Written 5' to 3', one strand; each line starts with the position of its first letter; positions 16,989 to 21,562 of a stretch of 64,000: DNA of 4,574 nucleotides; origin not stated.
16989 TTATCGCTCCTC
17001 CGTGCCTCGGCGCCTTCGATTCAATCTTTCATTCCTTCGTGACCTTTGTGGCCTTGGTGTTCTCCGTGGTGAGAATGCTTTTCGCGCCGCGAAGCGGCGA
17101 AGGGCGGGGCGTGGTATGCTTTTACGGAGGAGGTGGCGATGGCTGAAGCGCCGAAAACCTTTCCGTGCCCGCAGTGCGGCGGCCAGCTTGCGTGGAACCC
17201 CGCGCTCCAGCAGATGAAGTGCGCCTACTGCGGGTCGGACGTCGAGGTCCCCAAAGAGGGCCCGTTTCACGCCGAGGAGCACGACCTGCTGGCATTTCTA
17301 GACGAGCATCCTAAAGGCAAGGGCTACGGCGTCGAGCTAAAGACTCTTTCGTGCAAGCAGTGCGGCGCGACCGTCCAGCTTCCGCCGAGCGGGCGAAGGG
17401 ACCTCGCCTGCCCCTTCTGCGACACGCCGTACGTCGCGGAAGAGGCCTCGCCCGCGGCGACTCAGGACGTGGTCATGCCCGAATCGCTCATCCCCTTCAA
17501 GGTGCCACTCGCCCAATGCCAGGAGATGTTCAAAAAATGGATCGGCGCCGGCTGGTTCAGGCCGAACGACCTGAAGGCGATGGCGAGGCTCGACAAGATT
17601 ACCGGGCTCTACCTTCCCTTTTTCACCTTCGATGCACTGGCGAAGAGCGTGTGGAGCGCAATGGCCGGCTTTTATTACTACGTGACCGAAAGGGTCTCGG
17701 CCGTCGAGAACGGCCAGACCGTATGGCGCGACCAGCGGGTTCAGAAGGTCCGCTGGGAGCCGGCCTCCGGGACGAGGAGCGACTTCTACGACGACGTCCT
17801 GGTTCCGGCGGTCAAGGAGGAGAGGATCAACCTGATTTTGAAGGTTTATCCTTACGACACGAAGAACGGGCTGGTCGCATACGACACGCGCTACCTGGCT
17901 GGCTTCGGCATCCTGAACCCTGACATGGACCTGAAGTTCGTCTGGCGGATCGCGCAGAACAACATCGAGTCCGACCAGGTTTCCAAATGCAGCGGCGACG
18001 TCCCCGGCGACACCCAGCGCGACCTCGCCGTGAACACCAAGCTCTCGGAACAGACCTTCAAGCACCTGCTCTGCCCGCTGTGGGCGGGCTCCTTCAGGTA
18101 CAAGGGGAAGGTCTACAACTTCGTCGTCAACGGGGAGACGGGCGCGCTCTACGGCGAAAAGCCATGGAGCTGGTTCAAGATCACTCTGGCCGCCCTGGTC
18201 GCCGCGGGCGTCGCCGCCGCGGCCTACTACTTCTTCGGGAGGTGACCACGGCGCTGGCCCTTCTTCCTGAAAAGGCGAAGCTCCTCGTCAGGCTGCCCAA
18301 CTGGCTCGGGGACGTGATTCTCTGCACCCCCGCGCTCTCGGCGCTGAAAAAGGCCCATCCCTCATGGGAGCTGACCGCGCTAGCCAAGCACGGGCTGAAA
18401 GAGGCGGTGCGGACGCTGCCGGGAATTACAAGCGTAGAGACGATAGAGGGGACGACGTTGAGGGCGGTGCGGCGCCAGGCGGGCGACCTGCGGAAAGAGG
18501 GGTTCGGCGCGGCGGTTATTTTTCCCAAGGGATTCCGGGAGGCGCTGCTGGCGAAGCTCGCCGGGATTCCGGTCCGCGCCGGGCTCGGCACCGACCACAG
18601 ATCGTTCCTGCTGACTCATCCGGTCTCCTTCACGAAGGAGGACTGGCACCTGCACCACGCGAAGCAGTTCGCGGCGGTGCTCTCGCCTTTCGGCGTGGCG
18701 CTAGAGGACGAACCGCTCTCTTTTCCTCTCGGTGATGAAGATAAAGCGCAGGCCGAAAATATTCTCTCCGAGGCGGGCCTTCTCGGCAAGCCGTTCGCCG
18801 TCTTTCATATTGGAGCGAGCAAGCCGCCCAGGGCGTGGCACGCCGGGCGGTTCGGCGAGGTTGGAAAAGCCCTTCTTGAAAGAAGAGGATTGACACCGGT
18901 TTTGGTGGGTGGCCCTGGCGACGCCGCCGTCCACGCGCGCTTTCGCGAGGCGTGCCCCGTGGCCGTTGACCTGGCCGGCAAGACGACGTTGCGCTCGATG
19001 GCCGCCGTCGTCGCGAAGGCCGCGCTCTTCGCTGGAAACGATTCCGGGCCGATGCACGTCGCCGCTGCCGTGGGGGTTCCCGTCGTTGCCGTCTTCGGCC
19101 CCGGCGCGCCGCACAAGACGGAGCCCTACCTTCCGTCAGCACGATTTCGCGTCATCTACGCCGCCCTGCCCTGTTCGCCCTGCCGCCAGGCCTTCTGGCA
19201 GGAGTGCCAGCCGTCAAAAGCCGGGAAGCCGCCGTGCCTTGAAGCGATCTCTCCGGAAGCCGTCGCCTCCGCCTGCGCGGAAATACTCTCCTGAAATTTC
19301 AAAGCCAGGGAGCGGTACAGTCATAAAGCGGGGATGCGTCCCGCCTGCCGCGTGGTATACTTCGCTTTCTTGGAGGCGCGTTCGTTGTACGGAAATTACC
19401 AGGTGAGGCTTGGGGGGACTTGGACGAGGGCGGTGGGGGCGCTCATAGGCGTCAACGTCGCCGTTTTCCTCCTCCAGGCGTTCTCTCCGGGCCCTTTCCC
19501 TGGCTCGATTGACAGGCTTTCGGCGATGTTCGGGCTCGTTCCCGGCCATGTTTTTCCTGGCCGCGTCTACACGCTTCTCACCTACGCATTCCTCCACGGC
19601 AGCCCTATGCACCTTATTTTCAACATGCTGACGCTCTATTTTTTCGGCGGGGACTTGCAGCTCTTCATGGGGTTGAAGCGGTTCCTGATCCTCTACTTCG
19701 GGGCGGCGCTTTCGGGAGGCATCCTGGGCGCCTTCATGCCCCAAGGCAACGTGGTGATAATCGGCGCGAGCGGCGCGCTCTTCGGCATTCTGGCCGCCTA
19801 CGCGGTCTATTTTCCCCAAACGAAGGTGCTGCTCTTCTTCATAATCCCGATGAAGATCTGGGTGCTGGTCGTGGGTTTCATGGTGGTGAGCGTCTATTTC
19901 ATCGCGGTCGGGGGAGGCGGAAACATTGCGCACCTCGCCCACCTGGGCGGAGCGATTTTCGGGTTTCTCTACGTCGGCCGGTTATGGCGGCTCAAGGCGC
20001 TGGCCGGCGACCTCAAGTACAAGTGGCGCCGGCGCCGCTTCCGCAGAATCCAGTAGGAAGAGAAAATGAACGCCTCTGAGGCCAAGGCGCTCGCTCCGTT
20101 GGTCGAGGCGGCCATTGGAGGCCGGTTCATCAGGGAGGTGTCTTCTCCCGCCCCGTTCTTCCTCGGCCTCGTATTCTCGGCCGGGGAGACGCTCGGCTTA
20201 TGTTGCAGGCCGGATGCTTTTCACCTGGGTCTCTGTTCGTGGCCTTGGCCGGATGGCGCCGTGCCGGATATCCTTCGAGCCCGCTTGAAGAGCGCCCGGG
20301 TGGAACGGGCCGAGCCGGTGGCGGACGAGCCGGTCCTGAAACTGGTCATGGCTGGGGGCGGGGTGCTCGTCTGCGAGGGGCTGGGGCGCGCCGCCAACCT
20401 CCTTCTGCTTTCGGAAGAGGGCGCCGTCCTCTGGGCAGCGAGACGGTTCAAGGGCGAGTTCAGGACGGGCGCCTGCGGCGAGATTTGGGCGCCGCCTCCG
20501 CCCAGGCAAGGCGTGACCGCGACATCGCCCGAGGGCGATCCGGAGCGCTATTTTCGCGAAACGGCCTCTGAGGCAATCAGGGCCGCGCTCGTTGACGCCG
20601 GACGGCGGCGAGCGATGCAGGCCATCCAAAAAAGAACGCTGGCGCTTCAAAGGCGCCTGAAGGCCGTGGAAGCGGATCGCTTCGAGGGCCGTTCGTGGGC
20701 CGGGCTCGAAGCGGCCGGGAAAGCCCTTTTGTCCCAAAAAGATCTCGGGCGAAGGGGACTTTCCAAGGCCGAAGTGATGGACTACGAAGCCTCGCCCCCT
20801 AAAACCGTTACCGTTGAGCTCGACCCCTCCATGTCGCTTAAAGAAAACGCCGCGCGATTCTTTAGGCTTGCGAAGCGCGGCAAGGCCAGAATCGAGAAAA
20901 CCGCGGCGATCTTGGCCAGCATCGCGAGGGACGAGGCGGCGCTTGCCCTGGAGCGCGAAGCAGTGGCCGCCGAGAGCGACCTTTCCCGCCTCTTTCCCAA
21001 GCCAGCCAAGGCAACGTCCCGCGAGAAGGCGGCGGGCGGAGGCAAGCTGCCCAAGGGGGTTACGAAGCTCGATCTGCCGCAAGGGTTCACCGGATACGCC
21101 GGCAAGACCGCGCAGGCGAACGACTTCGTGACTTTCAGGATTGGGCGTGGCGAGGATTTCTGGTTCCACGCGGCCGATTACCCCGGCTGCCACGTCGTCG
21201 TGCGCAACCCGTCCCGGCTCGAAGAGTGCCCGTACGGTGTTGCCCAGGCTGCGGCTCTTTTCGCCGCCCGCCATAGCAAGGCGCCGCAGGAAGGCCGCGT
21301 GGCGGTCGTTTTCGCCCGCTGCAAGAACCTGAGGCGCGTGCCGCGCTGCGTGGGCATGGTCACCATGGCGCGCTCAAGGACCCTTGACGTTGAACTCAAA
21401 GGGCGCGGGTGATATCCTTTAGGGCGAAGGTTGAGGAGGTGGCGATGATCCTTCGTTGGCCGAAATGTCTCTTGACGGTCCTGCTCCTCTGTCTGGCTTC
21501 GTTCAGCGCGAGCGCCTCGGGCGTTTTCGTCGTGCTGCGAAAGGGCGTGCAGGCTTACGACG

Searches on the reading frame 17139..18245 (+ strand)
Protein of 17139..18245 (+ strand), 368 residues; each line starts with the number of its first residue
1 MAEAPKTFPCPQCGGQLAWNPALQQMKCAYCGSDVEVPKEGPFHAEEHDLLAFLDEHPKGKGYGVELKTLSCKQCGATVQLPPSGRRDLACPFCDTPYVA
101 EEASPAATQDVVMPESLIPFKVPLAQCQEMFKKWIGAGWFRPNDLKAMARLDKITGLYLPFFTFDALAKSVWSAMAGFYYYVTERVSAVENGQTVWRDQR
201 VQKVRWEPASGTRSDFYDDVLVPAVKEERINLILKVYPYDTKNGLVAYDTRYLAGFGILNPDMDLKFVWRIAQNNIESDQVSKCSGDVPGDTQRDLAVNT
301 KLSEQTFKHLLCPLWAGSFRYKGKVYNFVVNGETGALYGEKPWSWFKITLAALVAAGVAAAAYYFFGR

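Call 18: find_homologous_proteins(query=window:17139-18245:+, max_evalue=1e-10)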
Query window:17139-18245:+ (368 aa): 271 proteins with E <= 1e-10 among 8000 candidates; the best 120 are listed.
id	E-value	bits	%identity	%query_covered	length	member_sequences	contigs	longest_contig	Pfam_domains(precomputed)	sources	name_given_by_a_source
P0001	3.3e-224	762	85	100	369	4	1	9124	PF26832.1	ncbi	-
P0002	1.0e-221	754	84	100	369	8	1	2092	PF26832.1,PF23548.2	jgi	jgi:hypothetical protein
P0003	2.2e-187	641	72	100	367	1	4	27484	-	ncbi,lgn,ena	-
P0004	1.0e-184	632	70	100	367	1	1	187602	PF26832.1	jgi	-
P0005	2.9e-179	614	70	99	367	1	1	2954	PF26832.1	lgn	-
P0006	1.2e-178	612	68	100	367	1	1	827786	PF26832.1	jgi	-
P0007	2.7e-178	611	68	99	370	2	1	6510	PF26832.1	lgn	-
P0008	2.2e-174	598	67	99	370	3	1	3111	PF23548.2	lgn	-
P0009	2.1e-167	575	67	95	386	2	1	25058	PF26832.1,PF23548.2,PF08271.18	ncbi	-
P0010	3.5e-167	574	68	98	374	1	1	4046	PF26832.1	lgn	-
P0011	1.6e-166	572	69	93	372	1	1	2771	PF23548.2,PF08271.18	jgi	jgi:DNA-directed RNA polymerase subunit RPC12/RpoP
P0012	7.7e-166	570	67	95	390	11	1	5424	PF26832.1,PF14369.12,PF23548.2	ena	-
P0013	5.1e-165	567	68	93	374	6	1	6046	PF26832.1,PF08271.18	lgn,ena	-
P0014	5.5e-165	567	66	98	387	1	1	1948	PF26832.1,PF23548.2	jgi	jgi:DNA-directed RNA polymerase subunit RPC12/RpoP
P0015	1.3e-163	563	64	98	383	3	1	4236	PF26832.1,PF23548.2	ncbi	-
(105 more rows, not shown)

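Call 19: find_encoding_contigs(protein=P0001, flank=10000, max_places=4)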
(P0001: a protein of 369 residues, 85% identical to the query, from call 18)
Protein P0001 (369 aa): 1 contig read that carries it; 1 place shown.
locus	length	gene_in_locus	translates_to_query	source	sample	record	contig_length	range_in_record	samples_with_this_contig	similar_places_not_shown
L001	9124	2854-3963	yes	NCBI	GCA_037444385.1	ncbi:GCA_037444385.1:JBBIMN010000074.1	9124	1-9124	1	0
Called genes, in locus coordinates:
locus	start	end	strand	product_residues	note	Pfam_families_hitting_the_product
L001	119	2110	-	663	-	PF24681:Kelch_KLHDC2_KLHL20_DRC7 (weak), PF24981:Beta-prop_ATRN-LZTR1 (weak), PF24681:Kelch_KLHDC2_KLHL20_DRC7, PF24981:Beta-prop_ATRN-LZTR1, PF13415:Beta-prop_FBX42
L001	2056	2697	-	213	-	-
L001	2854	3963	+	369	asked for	PF26832:Phage_gp86 (faint)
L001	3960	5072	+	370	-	PF01075:Glyco_transf_9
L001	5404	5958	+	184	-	-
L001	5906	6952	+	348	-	PF01571:GCV_T, PF08669:GCV_T_C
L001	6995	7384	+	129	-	PF01597:GCV_H, PF00364:Biotin_lipoyl (weak)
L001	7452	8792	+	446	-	PF02347:GDC-P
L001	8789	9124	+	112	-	?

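Call 20: find_encoding_contigs(protein=P0003, flank=10000, max_places=4)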
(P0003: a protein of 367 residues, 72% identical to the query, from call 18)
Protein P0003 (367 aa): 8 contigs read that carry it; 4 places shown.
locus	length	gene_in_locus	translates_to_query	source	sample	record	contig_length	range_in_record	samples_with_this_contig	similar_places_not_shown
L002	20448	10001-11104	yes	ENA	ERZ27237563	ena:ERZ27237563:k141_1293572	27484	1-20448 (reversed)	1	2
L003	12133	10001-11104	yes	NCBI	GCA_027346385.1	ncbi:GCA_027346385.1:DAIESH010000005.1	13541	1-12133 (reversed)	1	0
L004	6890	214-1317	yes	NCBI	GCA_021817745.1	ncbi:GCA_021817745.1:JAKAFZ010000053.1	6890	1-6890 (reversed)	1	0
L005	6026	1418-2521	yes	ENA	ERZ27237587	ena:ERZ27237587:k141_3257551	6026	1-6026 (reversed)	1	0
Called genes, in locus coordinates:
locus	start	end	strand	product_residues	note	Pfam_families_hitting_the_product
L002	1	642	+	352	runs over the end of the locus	PF00490:ALAD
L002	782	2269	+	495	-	PF02074:Peptidase_M32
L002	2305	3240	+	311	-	PF00890:FAD_binding_2 (faint), PF01946:Thi4 (faint), PF03486:HI0933_like (faint), PF07992:Pyr_redox_2, PF12831:FAD_oxidored (weak), PF13738:Pyr_redox_3, PF00070:Pyr_redox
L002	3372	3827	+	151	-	-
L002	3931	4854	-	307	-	PF01545:Cation_efflux, PF16916:ZT_dimer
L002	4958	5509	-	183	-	-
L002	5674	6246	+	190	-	PF00515:TPR_1, PF07719:TPR_2, PF13181:TPR_8 (weak), PF13424:TPR_12, PF13414:TPR_11, PF13432:TPR_16, PF14559:TPR_19, PF14559:TPR_19, +11 more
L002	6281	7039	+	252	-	PF00596:Aldolase_II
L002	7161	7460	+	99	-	PF00936:BMC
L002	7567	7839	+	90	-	PF03319:EutN_CcmL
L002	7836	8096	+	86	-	PF03319:EutN_CcmL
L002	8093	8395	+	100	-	PF03319:EutN_CcmL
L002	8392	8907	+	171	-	-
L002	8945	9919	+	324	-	PF00389:2-Hacid_dh, PF02826:2-Hacid_dh_C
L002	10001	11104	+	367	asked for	-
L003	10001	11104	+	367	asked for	-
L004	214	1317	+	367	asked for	-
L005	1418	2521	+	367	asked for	-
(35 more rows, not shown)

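Call 21: find_encoding_contigs(protein=P0004, flank=10000, max_places=3)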
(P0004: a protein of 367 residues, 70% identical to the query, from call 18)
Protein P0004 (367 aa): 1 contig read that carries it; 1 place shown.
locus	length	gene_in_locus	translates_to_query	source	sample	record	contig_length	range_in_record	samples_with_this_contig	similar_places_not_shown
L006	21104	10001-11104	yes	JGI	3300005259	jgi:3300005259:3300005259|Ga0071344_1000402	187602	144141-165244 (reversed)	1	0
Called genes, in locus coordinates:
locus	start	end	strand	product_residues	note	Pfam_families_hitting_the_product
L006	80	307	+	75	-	-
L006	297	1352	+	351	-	PF00490:ALAD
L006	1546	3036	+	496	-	PF02074:Peptidase_M32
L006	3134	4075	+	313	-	PF01266:DAO (faint), PF07992:Pyr_redox_2, PF12831:FAD_oxidored (weak), PF13738:Pyr_redox_3, PF00070:Pyr_redox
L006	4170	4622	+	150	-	-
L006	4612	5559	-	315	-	PF01545:Cation_efflux, PF16916:ZT_dimer (faint)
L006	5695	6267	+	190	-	PF13432:TPR_16 (weak), PF00515:TPR_1, PF07719:TPR_2, PF13181:TPR_8, PF13424:TPR_12, PF13414:TPR_11, PF13432:TPR_16, PF14559:TPR_19, +10 more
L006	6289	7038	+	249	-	PF00596:Aldolase_II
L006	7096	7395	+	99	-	PF00936:BMC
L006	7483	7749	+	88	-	PF03319:EutN_CcmL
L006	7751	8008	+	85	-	PF03319:EutN_CcmL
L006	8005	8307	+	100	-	PF03319:EutN_CcmL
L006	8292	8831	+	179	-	-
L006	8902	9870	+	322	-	PF00389:2-Hacid_dh, PF02826:2-Hacid_dh_C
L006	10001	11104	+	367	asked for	PF26832:Phage_gp86 (faint)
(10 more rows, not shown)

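Call 87: find_encoding_contigs(protein=P0002, flank=3000, max_places=6)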
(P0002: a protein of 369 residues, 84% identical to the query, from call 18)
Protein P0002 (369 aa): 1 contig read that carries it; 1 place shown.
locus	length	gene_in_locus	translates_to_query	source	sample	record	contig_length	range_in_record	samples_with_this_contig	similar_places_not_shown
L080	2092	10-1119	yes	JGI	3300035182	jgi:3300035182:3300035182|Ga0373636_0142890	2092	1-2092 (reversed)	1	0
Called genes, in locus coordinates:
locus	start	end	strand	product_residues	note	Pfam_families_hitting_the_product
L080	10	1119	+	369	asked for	PF23548:Zn_ribbon_FGT1_2 (faint), PF26832:Phage_gp86 (faint)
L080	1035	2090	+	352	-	?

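Call 90: search_protein_families(library=pfam, proteins=[window:17139-18245:+], max_evalue=0.001)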
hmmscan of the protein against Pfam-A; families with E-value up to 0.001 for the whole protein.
window:17139-18245:+ (368 aa): 1 family
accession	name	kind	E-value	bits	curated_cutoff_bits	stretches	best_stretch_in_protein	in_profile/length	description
PF23548.1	Zn_ribbon_FGT1_2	-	0.00025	21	27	0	70-95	3-27/35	FORGETTER1 second zinc ribbon domain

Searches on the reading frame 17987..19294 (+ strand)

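Call 46: search_protein_families(library=pfam, proteins=[window:17987-19294:+], max_evalue=0.01)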
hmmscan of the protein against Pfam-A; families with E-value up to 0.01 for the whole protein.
window:17987-19294:+ (435 aa): 1 family
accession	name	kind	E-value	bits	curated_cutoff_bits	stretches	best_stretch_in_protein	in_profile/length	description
PF01075.23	Glyco_transf_9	-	2.2e-37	129.1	22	1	164-401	4-238/247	Glycosyltransferase family 9 (heptosyltransferase)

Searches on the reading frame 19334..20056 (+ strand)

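Call 62: search_protein_families(library=pfam, proteins=[window:19334-20056:+], max_evalue=0.00001)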
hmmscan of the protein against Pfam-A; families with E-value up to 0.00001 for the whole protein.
window:19334-20056:+ (240 aa): 1 family
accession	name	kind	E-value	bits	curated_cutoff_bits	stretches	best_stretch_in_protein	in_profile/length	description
PF01694.28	Rhomboid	-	1.8e-31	109.7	22.6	1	76-217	2-140/143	Rhomboid domain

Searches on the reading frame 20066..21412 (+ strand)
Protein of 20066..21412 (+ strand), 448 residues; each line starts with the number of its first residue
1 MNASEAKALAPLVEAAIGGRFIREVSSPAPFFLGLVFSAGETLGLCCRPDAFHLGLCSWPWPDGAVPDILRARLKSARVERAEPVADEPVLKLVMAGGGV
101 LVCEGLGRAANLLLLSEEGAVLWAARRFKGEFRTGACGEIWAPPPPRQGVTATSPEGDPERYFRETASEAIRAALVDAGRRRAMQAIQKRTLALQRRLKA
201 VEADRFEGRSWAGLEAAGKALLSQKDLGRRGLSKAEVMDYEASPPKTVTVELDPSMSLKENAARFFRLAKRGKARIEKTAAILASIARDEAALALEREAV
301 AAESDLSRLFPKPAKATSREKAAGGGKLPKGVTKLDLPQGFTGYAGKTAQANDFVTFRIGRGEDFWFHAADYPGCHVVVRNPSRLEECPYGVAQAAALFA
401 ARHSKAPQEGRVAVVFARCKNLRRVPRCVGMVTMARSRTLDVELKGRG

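Call 62: search_protein_families(library=pfam, proteins=[window:20066-21412:+], max_evalue=0.00001)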
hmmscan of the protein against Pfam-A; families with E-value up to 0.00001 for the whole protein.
window:20066-21412:+ (448 aa): 2 families
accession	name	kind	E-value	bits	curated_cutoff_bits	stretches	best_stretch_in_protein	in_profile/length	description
PF05833.16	NFACT_N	-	1.7e-12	47.3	31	1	180-288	302-409/456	NFACT N-terminal and middle domains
PF05670.18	NFACT-R_1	-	2e-07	32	29.8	1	340-425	10-96/112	NFACT protein RNA binding domain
